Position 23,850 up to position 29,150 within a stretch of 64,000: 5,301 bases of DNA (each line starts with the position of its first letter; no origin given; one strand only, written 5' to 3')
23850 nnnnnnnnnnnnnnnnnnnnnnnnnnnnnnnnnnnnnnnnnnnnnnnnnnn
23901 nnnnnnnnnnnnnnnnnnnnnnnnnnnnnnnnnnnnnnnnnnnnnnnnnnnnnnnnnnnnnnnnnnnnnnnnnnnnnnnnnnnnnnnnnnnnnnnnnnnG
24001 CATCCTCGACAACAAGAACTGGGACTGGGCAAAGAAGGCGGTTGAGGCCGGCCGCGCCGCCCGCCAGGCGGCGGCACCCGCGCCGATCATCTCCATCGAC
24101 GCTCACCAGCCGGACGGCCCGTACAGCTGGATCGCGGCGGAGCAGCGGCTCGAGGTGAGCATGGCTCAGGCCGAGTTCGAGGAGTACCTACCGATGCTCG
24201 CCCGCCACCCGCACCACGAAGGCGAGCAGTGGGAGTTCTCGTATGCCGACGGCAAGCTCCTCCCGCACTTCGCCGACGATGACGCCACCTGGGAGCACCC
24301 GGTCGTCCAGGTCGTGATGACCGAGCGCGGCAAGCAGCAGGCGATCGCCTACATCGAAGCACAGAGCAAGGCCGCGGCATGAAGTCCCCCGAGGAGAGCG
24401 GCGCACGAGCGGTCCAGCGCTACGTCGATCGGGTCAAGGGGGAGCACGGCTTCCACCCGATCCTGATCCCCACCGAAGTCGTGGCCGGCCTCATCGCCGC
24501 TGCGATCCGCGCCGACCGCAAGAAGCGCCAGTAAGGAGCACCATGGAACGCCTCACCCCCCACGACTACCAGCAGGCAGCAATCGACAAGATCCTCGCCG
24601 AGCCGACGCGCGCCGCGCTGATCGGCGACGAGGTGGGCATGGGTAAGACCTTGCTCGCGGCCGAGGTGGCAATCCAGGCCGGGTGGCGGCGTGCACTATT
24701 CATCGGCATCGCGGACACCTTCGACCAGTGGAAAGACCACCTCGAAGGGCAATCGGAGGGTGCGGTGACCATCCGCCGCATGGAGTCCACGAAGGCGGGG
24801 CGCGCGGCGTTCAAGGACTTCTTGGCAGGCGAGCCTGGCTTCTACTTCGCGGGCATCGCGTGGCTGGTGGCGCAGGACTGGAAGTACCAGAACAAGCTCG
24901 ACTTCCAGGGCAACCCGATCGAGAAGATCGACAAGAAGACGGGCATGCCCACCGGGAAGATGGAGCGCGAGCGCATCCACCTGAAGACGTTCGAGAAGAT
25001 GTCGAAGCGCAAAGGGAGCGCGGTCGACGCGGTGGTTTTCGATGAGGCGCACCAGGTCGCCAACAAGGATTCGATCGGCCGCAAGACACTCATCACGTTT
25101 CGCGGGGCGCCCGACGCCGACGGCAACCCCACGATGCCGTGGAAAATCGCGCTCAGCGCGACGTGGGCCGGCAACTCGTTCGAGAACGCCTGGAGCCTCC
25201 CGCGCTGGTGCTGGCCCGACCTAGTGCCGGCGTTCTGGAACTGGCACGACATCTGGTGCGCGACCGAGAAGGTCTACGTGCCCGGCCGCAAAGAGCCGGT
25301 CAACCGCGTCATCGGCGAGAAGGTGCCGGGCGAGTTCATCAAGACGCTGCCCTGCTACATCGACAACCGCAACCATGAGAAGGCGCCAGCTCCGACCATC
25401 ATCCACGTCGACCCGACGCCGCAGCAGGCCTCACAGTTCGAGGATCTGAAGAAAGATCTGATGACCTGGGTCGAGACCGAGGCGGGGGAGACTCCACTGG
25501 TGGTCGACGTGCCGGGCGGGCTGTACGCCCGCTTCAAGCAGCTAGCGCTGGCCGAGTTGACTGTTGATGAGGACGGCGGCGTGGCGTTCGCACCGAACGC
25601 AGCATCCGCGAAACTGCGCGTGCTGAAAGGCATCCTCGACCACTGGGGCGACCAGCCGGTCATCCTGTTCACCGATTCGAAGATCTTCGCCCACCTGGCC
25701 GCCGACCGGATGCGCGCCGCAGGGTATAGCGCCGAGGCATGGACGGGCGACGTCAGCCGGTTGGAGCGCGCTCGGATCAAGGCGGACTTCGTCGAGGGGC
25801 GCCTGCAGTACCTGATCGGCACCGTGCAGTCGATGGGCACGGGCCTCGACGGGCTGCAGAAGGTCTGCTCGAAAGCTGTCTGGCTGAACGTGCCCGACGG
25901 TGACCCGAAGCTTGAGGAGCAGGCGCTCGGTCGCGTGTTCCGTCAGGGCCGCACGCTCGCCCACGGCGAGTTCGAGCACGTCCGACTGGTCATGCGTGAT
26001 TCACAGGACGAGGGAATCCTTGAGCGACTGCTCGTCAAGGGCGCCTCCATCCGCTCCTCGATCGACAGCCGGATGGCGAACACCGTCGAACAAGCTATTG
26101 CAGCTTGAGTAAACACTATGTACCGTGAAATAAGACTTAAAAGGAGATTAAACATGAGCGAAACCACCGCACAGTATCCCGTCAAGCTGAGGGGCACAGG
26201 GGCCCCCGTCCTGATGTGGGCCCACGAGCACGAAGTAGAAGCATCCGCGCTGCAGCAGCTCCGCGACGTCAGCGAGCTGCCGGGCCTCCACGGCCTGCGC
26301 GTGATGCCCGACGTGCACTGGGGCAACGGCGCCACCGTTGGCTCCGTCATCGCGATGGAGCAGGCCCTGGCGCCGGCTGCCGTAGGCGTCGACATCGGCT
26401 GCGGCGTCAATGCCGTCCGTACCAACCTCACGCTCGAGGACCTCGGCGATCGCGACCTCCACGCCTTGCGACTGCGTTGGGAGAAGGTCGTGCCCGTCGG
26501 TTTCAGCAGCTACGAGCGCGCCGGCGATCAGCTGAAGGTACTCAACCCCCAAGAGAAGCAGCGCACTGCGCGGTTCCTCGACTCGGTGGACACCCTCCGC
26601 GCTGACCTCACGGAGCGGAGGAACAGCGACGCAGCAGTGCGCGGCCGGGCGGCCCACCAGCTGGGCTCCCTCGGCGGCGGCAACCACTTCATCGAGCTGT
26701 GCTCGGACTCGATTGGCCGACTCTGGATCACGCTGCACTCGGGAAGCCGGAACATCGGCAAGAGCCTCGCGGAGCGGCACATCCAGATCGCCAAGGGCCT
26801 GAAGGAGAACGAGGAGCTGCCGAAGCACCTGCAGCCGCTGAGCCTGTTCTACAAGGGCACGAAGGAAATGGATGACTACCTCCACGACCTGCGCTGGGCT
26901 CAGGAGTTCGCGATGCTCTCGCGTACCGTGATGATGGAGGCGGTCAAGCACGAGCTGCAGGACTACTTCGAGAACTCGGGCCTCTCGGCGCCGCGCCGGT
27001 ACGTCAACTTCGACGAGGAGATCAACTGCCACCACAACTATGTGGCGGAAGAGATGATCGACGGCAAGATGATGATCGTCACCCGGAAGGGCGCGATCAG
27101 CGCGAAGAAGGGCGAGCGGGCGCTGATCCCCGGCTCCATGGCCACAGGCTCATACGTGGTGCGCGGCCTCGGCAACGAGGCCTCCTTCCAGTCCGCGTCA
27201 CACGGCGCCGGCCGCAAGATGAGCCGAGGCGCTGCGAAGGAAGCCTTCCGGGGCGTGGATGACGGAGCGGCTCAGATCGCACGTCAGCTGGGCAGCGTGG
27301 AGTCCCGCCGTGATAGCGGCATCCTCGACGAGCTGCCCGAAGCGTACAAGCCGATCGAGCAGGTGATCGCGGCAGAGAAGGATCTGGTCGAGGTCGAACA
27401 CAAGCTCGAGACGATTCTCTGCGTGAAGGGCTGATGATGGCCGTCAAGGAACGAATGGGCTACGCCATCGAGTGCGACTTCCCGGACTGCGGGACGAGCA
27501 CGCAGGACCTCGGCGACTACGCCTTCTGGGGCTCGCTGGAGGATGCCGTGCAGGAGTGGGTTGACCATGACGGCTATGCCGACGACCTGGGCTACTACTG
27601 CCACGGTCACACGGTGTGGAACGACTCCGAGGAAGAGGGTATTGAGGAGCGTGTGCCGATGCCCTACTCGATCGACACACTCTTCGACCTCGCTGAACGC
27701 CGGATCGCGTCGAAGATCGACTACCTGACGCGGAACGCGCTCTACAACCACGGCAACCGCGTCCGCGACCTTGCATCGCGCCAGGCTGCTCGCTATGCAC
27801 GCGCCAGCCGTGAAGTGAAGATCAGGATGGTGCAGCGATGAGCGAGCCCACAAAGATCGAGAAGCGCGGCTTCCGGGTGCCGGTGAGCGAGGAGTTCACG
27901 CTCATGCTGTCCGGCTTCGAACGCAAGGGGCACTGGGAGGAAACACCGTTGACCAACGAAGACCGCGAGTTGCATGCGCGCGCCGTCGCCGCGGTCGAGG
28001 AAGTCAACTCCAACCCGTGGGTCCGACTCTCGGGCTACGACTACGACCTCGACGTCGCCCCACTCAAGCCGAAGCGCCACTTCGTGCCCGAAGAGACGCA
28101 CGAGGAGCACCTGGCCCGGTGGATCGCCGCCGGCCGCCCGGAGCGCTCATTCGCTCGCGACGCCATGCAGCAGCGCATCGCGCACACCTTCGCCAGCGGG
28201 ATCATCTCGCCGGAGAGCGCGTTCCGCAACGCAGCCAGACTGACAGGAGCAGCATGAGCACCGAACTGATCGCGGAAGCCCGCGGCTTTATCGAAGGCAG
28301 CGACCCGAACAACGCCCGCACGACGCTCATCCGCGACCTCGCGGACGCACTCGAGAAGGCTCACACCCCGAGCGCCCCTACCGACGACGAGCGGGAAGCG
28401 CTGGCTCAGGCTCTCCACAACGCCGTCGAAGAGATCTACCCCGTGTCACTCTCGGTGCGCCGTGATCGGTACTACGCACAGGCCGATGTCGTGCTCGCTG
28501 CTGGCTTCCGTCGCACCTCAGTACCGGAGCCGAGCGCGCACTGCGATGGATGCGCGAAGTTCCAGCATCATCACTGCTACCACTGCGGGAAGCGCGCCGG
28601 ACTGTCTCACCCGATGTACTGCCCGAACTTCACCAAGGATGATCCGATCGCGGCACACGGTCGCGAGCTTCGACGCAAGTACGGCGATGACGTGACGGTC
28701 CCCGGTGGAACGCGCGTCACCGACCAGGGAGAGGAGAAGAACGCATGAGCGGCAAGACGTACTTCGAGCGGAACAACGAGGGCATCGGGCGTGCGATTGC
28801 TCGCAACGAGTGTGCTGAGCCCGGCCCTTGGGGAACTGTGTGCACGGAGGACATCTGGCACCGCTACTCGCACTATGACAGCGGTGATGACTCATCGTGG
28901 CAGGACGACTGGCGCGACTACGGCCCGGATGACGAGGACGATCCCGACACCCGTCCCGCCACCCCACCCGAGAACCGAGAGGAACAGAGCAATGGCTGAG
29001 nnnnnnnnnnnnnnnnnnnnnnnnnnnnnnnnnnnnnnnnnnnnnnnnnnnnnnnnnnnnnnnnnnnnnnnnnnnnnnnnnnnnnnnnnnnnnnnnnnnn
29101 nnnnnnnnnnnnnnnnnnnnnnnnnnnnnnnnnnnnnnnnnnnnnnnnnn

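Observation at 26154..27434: Phage-encoded RtcB RNA ligase next to an SNF2 helicase: candidate tRNA-repair counter-defence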

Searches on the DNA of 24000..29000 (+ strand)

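Call 7: search_dna_similar(query=window:24000-29000:+, collection=phages, mode=near, max_rows=30)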
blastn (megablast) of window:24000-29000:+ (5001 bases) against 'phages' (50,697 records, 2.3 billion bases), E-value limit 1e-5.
Records with a match: 34; places in all: 34; records where one place covers at least 80% of the query: 0.
Best place of each record, by identity: 95-99% 18; 90-95% 11; 80-90% 2; 60-80% 3.
By first word of the organism name: Gordonia 14; Mycobacterium 10; Rhodococcus 6; Microbacterium 4.
By host as written in the record: Gordonia terrae 3612 14; Mycobacterium smegmatis mc2 155 10; Rhodococcus equi NRRL B-16538 6; Microbacterium foliorum NRRL B-24224 SEA 3; Microbacterium foliorum NRRL B-24224 1.
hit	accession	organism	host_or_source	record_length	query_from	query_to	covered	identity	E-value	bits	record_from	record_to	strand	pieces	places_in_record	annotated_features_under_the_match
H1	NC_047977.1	Microbacterium phage Hendrix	Microbacterium foliorum NRRL B-24224 SEA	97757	2173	3441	25%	78.8%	0e+0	809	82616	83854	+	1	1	131: tRNA splicing ligase | 132: hypothetical protein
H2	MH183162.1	Microbacterium phage Hendrix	Microbacterium foliorum NRRL B-24224 SEA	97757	2173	3441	25%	78.8%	0e+0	809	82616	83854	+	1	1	131: RtcB-like RNA ligase | 132: hypothetical protein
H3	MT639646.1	Microbacterium phage Rasputia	Microbacterium foliorum NRRL B-24224 SEA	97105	2193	3222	21%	80.5%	0e+0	767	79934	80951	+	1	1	126: RtcB-like RNA ligase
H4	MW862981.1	Microbacterium phage Honk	Microbacterium foliorum NRRL B-24224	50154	2659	3219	11%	74.0%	2e-46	195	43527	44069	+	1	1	70: RtcB-like RNA ligase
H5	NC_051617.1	Mycobacterium phage Chris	Mycobacterium smegmatis mc2 155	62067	2659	2706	1%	91.8%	5e-8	68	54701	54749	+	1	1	86: tRNA splicing ligase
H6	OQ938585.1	Rhodococcus phage Braxoaddie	Rhodococcus equi NRRL B-16538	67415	2659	2706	1%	91.8%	5e-8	68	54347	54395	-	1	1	75: RtcB-like RNA ligase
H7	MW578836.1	Mycobacterium phage Nanosmite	Mycobacterium smegmatis mc2 155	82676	2659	2706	1%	91.8%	5e-8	68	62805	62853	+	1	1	123: RtcB-like RNA ligase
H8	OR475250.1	Rhodococcus phage Maselop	Rhodococcus equi NRRL B-16538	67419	2659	2706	1%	91.8%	5e-8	68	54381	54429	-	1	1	75: RtcB-like RNA ligase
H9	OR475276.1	Rhodococcus phage Polyyuki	Rhodococcus equi NRRL B-16538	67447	2659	2706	1%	91.8%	5e-8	68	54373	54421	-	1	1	75: RtcB-like RNA ligase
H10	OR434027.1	Rhodococcus phage GuyFagieri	Rhodococcus equi NRRL B-16538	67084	2659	2706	1%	91.8%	5e-8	68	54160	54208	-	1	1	73: RtcB-like RNA ligase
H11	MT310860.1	Mycobacterium phage Chris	Mycobacterium smegmatis mc2 155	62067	2659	2706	1%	91.8%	5e-8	68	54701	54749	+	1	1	86: RtcB-like RNA ligase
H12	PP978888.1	Rhodococcus phage CoffeeBean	Rhodococcus equi NRRL B-16538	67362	2659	2706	1%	91.8%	5e-8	68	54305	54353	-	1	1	75: rtcB-like RNA ligase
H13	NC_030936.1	Gordonia phage Bachita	Gordonia terrae 3612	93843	2659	2703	1%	97.8%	2e-11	79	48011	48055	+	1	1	74: tRNA splicing ligase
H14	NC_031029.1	Gordonia phage Cucurbita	Gordonia terrae 3612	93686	2659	2703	1%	97.8%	2e-11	79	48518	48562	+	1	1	74: tRNA splicing ligase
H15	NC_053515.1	Mycobacterium phage MrMagoo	Mycobacterium smegmatis mc2 155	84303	2659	2703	1%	97.8%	2e-11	79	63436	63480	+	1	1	132: tRNA splicing ligase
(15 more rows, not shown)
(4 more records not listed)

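Call 12: get_annotated_region(hit=H1, flank=6000)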
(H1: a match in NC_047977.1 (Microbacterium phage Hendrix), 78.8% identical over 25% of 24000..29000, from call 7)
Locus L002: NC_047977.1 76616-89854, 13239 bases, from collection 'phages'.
description: Microbacterium phage Hendrix, complete genome.
organism: Microbacterium phage Hendrix (NCBI taxid 2182341)
taxonomy: Viruses; Duplodnaviria; Heunggongvirae; Uroviricota; Caudoviricetes; Rogerhendrixvirus; Rogerhendrixvirus hendrix
host: Microbacterium foliorum NRRL B-24224 SEA; source: soil; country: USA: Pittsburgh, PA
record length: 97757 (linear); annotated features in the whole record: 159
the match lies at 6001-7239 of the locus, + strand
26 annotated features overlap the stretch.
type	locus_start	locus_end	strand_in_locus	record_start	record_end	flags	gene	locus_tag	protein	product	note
CDS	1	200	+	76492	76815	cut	120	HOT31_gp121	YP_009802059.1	hypothetical protein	-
CDS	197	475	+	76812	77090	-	121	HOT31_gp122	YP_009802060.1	hypothetical protein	-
CDS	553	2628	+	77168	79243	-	122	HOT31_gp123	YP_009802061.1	hypothetical protein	-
CDS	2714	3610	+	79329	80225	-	123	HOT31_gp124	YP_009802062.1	hypothetical protein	-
CDS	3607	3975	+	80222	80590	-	124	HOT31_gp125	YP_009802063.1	hypothetical protein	-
CDS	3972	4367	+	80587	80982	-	125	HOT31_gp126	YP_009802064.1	hypothetical protein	-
CDS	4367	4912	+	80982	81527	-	126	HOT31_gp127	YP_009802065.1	hypothetical protein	-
CDS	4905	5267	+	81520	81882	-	127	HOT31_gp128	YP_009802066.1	hypothetical protein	-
CDS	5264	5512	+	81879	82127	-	128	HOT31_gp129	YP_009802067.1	hypothetical protein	-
CDS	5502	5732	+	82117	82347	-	129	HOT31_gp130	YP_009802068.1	hypothetical protein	-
CDS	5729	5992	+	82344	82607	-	130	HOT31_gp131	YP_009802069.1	hypothetical protein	-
CDS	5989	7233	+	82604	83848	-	131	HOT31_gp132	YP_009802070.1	tRNA splicing ligase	-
CDS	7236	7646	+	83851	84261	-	132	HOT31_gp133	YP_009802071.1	hypothetical protein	-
CDS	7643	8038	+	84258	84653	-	133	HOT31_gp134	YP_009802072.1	hypothetical protein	-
CDS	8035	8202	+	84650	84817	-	134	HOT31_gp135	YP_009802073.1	hypothetical protein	-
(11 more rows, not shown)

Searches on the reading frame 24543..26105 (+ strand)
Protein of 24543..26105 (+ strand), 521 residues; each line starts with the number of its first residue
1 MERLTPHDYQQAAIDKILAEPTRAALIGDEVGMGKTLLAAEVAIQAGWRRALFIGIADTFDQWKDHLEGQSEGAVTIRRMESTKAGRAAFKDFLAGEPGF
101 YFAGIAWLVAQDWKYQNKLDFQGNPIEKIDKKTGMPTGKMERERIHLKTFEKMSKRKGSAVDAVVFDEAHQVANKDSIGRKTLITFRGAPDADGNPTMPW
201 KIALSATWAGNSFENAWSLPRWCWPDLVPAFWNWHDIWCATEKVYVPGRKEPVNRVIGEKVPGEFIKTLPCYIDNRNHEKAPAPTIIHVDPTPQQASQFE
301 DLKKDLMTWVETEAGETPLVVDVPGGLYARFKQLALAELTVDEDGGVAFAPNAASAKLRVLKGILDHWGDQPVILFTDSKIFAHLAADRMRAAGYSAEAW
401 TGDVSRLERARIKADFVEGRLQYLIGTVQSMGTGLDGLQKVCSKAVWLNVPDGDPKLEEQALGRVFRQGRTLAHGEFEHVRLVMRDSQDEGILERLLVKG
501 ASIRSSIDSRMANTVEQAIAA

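Call 5: search_protein_families(library=pfam, proteins=[window:24543-26105:+], max_evalue=0.01)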
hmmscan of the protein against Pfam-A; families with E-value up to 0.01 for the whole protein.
window:24543-26105:+ (521 aa): 5 families
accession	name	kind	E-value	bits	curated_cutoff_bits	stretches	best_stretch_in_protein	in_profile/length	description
PF04851.21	ResIII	-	1.6e-06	28.6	22.5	1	4-177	2-142/164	Type III restriction enzyme, res subunit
PF00270.35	DEAD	-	9.5e-06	25.9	26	0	154-211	111-162/167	DEAD/DEAH box helicase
PF00271.37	Helicase_C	-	1.7e-05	25.4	23.5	1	357-469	2-110/110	Helicase conserved C-terminal domain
PF13872.12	AAA_34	-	0.0029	17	27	0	11-86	48-128/306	P-loop containing NTP hydrolase pore-1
PF00176.29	SNF2-rel_dom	-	0.0086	15.6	24.9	0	22-188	17-153/290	SNF2-related domain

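Call 20: search_protein_families(library=phrogs, max_evalue=0.001, proteins=[window:24543-26105:+])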
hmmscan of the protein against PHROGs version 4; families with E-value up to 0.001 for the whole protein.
window:24543-26105:+ (521 aa): 3 families
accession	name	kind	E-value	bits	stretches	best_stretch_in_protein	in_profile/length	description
phrog_62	-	DNA, RNA and nucleotide metabolism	2.4e-53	182.1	1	1-512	692-1138/1881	DNA helicase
phrog_16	-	DNA, RNA and nucleotide metabolism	1.3e-14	54.4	2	3-210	270-418/986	DNA helicase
phrog_23807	-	unknown function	1.4e-07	30.6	1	361-510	520-679/1053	-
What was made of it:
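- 24543..26108 (+): SF2 helicase of 521 aa in the replication module. It is a conserved backbone gene and not a partner of RtcB. ResIII and Helicase_C pass the Pfam thresholds, while SNF2-rel_dom falls below its threshold (call 5). phrog_62 'DNA helicase' E=2e-53 (call 20).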

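Call 41: search_protein_families(library=pfam, max_evalue=0.05, proteins=[L084:11606-12031:+, L084:12031-12420:+, L084:12578-12988:+, L084:12984-13358:+, L084:13475-13732:+, L084:13732-14091:+, L084:14091-14369:+])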
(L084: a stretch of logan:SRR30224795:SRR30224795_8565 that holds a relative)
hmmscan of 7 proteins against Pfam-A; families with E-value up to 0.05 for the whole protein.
L084:11606-12031:+ (142 aa): 0 families

L084:12031-12420:+ (130 aa): 0 families

L084:12578-12988:+ (137 aa): 0 families

L084:12984-13358:+ (125 aa): 0 families

L084:13475-13732:+ (86 aa): 0 families

L084:13732-14091:+ (120 aa): 0 families

L084:14091-14369:+ (93 aa): 0 families

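Call 42: search_protein_families(library=phrogs, max_evalue=0.01, proteins=[L084:11606-12031:+, L084:12031-12420:+, L084:12578-12988:+, L084:12984-13358:+, L084:13475-13732:+, L084:13732-14091:+, L084:14091-14369:+])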
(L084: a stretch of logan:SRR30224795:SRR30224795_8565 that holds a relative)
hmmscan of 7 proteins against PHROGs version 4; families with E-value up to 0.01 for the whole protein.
L084:11606-12031:+ (142 aa): 0 families

L084:12031-12420:+ (130 aa): 0 families

L084:12578-12988:+ (137 aa): 0 families

L084:12984-13358:+ (125 aa): 0 families

L084:13475-13732:+ (86 aa): 0 families

L084:13732-14091:+ (120 aa): 0 families

L084:14091-14369:+ (93 aa): 0 families

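Call 46: search_solved_structures(query=window:24543-26105:+, max_evalue=0.01)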
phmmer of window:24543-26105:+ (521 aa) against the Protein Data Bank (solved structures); distinct sequences matched with E-value up to 0.01: 4.
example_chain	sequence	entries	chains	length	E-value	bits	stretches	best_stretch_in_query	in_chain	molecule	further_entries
5ivl_B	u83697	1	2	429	0.00024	23.2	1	357-472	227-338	DEAD-box ATP-dependent RNA helicase CshA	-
3eaq_A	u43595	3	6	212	0.00028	23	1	351-470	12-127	Heat resistant RNA dependent ATPase | Hera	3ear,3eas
3i32_A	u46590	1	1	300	0.00062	21.9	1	351-470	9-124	Heat resistant RNA dependent ATPase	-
4kbf_A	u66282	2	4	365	0.0019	20.3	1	351-470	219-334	Heat resistant RNA dependent ATPase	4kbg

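Call 47: search_protein_families(library=ncbifam, max_evalue=0.001, proteins=[window:24543-26105:+])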
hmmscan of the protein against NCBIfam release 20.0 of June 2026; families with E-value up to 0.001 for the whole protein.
window:24543-26105:+ (521 aa): 9 families
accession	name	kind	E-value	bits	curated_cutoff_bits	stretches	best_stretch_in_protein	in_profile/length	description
NF038317.1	DISARM_DrmD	equivalog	2e-13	49.6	610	1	361-508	494-651/1021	DISARM system SNF2-like helicase DrmD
NF041062.1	DpdE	equivalog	6.3e-06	24.4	500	0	7-43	155-191/1048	protein DpdE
NF058637.1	helic_SCO1167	equivalog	4.1e-05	21.8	1200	1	354-471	761-877/932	SCO1167/SCO6262 family helicase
NF003419.0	PRK04837.1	equivalog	9.6e-05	21.3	588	1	354-428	240-314/424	ATP-dependent RNA helicase RhlB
NF042964.1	phospholipD_antiphage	equivalog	0.00016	20.1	1100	0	396-496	721-815/895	phospholipase D-like domain-containing anti-phage protein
NF002340.1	PRK01297.1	equivalog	0.00021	20.2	564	1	353-444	232-324/372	ATP-dependent RNA helicase RhlB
NF007882.0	PRK10590.1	equivalog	0.0003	19.9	743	1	369-486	244-352/456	ATP-dependent RNA helicase RhlE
NF008744.0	PRK11776.1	equivalog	0.00068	18.3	524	1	354-443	226-316/460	ATP-dependent RNA helicase DbpA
NF053631.1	RNA_helic_CshA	equivalog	0.0008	18.4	646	0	354-441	221-309/434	degradosome RNA helicase CshA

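Call 63: find_related_loci(query=window:24543-26105:+, collection=viral_contigs, flank=8000)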
Query window:24543-26105:+ (521 aa) in viral_contigs; peptide patterns used: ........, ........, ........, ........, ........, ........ (x = any residue, [..] = any of these).
6 stretches matched a pattern; 1 encode a relative of the query (tblastn E <= 1e-3); 1 distinct loci.
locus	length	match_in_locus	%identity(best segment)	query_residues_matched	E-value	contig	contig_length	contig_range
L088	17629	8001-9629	41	1-521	8e-118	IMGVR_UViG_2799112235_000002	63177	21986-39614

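Call 70: search_protein_families(library=padloc, max_evalue=0.001, proteins=[window:24543-26105:+])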
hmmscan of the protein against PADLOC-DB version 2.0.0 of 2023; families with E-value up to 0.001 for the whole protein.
window:24543-26105:+ (521 aa): 10 families
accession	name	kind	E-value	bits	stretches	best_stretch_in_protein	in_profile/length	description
PDLC02621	DrmD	-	1.1e-10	38.4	1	366-509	517-669/1040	DrmD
PDLC02504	BrxHI|BrxHII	-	1.4e-10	37.8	1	359-508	473-618/971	BrxHII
PDLC02633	DrmD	-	1.3e-07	28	0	366-480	522-640/839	DrmD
PDLC02623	DrmD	-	5.8e-06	22.3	1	6-177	104-256/1040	DrmD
PDLC02843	DpdE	-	1.1e-05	21.5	1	7-45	160-198/1091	DpdE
PDLC02840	DpdE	-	6e-05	19.5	0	8-40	162-194/1091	DpdE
PDLC02500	BrxHI|BrxHII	-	6.6e-05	19.6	0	5-180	90-251/933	BrxHI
PDLC03659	mREase_IV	-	7.2e-05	18.8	1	349-467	436-552/945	Type IV methyl-directed restriction enzyme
PDLC03830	ZacC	-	0.00049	16.8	0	6-44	13-54/1019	-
PDLC02707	PbeA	-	0.00061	16.5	0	353-425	504-578/672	PbeA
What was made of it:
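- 24543..26108 (+): Only weak similarity to the C-terminal parts of DrmD and BrxH (calls 47, 70).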
